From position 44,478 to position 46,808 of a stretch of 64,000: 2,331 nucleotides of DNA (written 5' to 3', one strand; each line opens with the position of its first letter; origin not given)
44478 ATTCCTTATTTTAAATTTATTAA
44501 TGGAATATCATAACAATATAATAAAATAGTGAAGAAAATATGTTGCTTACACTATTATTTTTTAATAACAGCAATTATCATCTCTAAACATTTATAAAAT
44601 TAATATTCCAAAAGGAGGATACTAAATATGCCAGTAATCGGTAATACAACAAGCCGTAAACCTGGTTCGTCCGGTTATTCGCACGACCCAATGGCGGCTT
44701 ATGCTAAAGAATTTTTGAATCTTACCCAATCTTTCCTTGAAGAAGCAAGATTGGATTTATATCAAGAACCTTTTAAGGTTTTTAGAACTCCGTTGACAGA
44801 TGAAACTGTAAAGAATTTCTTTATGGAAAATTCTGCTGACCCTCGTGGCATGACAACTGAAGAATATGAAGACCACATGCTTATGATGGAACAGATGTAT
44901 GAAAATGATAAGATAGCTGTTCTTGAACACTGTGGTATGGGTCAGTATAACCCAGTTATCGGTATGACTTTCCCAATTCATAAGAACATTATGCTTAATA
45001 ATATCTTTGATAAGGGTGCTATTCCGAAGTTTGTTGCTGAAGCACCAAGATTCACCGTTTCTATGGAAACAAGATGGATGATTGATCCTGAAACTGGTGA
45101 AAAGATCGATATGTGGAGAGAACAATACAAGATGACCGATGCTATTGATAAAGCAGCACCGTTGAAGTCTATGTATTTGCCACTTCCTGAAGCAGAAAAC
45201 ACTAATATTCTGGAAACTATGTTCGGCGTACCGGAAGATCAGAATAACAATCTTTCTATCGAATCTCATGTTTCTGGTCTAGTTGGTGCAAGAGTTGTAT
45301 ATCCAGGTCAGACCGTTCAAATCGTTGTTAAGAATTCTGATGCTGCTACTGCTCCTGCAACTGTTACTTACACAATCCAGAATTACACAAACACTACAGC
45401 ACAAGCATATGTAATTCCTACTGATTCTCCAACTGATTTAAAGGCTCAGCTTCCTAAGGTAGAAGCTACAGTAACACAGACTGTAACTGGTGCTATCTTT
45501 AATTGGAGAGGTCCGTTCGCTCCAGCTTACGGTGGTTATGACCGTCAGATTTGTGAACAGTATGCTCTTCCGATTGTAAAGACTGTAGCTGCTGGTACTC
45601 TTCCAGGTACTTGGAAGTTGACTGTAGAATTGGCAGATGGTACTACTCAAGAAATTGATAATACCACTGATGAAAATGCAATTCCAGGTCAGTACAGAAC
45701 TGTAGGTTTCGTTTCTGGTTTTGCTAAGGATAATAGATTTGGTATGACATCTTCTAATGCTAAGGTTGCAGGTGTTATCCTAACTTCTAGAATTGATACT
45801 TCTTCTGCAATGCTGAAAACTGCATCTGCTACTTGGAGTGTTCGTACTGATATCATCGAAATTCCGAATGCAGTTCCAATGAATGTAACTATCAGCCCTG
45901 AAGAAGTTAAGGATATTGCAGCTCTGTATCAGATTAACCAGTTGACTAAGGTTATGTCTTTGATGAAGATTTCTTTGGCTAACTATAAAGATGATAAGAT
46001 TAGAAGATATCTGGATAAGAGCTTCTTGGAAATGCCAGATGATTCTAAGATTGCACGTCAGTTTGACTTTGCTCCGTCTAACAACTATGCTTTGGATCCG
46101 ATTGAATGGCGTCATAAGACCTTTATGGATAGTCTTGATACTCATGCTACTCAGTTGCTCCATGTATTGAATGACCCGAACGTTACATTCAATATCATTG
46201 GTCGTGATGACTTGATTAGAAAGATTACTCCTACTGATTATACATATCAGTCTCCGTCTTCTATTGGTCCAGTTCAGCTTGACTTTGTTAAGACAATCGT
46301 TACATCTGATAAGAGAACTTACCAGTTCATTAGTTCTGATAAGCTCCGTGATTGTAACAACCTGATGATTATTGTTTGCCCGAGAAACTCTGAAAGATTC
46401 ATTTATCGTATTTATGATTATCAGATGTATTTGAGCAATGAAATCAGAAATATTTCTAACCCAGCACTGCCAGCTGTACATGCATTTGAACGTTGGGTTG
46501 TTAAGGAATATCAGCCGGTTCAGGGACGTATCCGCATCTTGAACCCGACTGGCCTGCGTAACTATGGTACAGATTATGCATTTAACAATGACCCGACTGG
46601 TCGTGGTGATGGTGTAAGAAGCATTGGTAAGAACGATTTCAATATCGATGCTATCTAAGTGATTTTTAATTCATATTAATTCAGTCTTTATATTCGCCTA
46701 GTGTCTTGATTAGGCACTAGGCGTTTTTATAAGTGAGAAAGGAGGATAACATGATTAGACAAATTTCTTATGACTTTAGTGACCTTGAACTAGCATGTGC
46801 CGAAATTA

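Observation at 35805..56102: Family B DNA polymerase encoded as two separate genes on opposite strands, 16 kb apart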

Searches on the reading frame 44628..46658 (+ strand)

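Call 13: search_protein_families(library=phrogs, proteins=[window:44628-46658:+], max_evalue=0.001)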
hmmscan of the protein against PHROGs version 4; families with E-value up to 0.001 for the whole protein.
window:44628-46658:+ (676 aa): 1 family
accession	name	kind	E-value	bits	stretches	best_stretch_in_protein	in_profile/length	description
phrog_20655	-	head and packaging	2.5e-26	93.3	2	410-641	296-525/534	major head protein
